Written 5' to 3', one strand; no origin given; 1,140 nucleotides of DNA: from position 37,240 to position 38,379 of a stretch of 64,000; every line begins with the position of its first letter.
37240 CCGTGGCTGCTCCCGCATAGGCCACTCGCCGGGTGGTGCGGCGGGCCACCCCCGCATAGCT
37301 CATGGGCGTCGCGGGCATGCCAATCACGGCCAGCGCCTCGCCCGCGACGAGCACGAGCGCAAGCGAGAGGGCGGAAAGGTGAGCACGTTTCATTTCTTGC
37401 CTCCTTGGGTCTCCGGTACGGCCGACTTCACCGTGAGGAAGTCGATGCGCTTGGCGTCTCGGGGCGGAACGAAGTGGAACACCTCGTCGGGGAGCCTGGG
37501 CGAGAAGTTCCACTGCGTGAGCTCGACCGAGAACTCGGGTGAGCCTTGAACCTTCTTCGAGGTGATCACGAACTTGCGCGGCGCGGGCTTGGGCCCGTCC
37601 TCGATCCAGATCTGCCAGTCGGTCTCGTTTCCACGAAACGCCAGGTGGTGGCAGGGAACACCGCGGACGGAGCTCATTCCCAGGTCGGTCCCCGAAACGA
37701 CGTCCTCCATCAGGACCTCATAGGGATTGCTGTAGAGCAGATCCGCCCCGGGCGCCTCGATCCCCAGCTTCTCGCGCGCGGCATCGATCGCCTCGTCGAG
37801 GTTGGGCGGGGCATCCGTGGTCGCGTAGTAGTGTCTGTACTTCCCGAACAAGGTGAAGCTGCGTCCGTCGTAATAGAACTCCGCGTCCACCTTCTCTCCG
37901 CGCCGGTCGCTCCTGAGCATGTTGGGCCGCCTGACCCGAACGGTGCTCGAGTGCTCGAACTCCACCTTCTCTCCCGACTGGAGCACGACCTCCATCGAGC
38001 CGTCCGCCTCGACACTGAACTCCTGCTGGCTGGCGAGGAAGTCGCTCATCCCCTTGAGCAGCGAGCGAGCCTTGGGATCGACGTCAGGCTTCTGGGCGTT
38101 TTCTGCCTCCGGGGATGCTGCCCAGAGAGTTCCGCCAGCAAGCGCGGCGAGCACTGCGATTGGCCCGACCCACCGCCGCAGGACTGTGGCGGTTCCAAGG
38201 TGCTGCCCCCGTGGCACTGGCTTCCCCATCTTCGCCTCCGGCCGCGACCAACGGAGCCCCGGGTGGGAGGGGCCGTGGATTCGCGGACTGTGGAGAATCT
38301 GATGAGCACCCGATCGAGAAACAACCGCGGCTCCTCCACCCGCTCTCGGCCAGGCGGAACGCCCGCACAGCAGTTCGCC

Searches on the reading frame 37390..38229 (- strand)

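Call 55: search_protein_families(library=pfam, proteins=[window:37390-38229:-], max_evalue=0.01)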
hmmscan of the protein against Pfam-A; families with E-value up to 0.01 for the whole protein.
window:37390-38229:- (279 aa): 1 family
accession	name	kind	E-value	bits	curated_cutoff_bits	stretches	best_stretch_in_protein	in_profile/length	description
PF09865.15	DUF2092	-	1.5e-80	270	21.2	1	54-265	1-212/212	Predicted periplasmic protein (DUF2092)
